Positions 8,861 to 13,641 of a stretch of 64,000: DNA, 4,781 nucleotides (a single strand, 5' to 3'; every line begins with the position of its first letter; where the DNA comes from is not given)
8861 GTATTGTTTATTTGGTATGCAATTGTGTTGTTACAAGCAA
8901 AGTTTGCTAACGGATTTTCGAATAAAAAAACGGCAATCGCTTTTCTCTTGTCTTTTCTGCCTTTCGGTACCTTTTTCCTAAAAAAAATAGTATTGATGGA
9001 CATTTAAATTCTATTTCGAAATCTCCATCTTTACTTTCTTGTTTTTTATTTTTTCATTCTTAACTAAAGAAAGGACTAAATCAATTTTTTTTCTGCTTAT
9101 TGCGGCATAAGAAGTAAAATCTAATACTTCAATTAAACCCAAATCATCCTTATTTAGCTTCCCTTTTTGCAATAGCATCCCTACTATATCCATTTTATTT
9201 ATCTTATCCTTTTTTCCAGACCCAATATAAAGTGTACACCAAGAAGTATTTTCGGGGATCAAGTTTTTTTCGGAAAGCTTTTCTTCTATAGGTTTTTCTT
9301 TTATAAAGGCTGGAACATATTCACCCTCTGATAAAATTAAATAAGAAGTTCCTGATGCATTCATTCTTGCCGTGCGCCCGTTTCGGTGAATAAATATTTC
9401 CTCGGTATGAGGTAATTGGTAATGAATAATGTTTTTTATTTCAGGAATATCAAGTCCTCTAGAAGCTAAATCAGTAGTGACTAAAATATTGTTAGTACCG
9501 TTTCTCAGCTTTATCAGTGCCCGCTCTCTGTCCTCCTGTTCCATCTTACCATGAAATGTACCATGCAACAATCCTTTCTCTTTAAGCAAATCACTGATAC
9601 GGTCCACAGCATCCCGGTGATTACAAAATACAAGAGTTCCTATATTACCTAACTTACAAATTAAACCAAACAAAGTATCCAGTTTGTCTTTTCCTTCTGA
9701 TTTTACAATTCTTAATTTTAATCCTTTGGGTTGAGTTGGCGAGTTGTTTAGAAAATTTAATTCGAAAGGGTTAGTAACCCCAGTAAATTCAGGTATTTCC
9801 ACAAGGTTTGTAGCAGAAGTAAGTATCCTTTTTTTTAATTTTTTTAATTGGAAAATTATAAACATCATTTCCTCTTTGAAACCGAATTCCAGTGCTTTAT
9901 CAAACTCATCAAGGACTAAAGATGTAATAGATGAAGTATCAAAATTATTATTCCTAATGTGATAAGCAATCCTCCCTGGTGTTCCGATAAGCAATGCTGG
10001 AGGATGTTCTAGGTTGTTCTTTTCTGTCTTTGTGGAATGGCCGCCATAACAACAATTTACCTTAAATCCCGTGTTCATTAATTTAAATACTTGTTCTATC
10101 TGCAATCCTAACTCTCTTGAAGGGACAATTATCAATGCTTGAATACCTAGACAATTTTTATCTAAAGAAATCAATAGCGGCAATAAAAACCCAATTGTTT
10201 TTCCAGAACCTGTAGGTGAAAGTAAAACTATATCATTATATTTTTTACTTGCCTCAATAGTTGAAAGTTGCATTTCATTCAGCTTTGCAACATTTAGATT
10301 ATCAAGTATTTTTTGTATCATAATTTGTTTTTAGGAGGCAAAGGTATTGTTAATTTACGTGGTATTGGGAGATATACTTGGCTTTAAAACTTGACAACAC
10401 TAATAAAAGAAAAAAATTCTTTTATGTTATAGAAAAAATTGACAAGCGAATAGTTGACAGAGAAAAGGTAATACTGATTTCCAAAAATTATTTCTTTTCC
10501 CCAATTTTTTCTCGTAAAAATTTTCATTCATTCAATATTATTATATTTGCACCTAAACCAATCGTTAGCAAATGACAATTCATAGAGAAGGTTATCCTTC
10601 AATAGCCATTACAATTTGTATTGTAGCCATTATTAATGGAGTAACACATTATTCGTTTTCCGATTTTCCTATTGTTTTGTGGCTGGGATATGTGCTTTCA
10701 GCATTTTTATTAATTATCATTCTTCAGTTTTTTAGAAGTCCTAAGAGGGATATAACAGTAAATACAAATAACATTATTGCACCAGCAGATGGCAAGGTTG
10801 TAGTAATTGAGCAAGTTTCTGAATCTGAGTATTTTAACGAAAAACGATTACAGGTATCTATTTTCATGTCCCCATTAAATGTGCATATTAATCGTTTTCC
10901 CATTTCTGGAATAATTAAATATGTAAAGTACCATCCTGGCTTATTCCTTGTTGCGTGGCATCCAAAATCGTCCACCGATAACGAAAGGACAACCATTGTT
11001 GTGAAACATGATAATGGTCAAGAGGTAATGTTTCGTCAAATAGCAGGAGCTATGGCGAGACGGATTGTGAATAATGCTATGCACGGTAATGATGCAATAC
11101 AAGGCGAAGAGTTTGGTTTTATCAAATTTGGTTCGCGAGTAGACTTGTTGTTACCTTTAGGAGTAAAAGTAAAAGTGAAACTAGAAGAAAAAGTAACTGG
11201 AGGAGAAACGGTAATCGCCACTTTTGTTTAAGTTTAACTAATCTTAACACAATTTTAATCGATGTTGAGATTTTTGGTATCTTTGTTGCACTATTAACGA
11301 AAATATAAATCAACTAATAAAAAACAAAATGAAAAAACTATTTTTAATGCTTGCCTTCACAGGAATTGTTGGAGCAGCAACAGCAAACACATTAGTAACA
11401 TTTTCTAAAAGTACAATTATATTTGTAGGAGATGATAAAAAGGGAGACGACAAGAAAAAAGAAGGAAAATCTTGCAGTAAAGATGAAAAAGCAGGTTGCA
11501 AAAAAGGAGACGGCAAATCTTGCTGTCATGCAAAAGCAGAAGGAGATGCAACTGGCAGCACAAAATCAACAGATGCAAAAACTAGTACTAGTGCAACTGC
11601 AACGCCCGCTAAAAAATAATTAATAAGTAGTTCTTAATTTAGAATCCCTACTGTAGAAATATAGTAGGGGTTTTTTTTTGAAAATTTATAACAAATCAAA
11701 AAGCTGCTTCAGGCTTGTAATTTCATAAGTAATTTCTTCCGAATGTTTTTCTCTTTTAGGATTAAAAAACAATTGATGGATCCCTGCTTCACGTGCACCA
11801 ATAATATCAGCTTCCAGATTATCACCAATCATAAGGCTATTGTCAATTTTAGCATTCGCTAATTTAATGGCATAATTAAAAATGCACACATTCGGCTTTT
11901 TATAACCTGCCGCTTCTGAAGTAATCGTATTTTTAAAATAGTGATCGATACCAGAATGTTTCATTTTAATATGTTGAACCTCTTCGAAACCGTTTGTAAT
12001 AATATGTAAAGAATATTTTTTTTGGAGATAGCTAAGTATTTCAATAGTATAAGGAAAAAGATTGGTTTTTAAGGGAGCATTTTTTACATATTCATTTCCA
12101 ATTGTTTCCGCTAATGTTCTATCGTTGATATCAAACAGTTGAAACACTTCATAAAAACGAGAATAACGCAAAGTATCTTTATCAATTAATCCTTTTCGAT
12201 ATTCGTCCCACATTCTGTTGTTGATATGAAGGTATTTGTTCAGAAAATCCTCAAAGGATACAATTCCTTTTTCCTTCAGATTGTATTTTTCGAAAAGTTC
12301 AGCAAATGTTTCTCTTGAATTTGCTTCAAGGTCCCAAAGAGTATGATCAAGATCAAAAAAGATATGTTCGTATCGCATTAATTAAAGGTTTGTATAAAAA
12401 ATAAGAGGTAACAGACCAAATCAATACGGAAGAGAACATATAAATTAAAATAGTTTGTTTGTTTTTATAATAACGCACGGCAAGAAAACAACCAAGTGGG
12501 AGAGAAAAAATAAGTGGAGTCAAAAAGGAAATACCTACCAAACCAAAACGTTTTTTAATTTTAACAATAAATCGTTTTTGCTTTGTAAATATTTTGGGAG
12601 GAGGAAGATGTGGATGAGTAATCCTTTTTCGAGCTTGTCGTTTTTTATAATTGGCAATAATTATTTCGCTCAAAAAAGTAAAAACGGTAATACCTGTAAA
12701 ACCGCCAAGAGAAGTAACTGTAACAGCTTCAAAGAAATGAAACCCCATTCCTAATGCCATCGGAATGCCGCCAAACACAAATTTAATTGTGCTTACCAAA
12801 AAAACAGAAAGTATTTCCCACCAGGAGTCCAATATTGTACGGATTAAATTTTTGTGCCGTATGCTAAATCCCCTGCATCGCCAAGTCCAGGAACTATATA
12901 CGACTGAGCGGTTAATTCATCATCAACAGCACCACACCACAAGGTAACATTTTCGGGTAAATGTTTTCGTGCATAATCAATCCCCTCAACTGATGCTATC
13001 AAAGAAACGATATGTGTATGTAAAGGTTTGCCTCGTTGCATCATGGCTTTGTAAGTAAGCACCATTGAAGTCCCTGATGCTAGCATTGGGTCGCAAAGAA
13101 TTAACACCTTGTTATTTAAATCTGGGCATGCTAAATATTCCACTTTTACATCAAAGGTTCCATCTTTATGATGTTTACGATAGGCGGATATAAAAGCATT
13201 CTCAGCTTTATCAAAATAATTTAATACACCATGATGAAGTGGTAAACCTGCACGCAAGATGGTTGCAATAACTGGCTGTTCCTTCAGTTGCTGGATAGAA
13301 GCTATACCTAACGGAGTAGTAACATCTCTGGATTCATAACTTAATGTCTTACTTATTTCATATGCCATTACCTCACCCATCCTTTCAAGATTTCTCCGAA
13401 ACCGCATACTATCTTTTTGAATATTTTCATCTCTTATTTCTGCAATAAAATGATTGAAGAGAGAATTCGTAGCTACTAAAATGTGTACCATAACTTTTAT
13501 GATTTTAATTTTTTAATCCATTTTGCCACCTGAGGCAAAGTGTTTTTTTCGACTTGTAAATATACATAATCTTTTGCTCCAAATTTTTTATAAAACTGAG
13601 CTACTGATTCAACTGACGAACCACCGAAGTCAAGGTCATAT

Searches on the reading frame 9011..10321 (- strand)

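Call 46: search_protein_families(library=pfam, proteins=[window:9011-10321:-], max_evalue=0.00001)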
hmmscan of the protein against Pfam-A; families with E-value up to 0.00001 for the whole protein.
window:9011-10321:- (436 aa): 3 families
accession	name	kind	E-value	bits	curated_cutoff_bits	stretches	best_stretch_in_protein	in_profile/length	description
PF00270.35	DEAD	-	1.5e-33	116.4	26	1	16-171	2-159/167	DEAD/DEAH box helicase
PF00271.37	Helicase_C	-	5.8e-27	94.6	23.5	1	213-321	2-110/110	Helicase conserved C-terminal domain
PF03880.21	DbpA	-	6.4e-19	68.2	25.6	1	363-433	1-71/72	DbpA RNA binding domain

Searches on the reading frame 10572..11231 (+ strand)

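Call 46: search_protein_families(library=pfam, proteins=[window:10572-11231:+], max_evalue=0.00001)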
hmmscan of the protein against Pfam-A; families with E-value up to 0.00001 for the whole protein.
window:10572-11231:+ (219 aa): 1 family
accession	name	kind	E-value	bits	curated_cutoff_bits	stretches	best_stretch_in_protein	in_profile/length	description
PF02666.20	PS_Dcarbxylase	-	4.9e-43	147.6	22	1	49-216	4-198/198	Phosphatidylserine decarboxylase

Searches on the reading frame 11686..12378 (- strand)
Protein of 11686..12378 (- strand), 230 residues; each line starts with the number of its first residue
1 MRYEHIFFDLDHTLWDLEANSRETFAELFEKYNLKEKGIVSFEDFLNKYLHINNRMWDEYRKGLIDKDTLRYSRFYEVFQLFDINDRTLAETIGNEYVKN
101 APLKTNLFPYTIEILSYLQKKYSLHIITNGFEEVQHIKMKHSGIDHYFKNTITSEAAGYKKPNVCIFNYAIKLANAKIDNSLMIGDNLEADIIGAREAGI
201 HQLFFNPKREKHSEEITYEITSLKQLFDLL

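Call 46: search_protein_families(library=pfam, proteins=[window:11686-12378:-], max_evalue=0.00001)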
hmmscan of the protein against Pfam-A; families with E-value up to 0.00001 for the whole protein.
window:11686-12378:- (230 aa): 3 families
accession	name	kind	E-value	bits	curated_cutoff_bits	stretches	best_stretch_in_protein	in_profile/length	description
PF13419.12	HAD_2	-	1.1e-21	78.2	23.8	1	6-202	1-175/178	Haloacid dehalogenase-like hydrolase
PF00702.32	Hydrolase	-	9.6e-21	75.5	26.4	1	4-199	2-191/191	haloacid dehalogenase-like hydrolase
PF13242.12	Hydrolase_like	-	1.2e-09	38.4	22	1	160-203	3-46/75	HAD-hyrolase-like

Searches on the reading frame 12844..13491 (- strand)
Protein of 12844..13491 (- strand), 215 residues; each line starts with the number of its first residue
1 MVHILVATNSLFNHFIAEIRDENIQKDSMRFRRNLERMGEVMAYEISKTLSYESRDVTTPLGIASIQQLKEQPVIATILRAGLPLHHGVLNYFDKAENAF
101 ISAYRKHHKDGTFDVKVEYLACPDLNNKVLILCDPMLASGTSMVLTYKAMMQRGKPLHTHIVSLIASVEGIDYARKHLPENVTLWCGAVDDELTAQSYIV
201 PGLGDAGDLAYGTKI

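Call 49: search_protein_families(library=pfam, proteins=[window:12844-13491:-], max_evalue=0.00001)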
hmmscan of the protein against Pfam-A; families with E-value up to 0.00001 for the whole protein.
window:12844-13491:- (215 aa): 2 families
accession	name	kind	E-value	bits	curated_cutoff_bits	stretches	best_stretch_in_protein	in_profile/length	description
PF14681.12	UPRTase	-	1.8e-37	129.3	27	1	9-213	4-206/206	Uracil phosphoribosyltransferase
PF00156.33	Pribosyltran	-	3.9e-08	33.2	26.3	1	70-166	28-125/158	Phosphoribosyl transferase domain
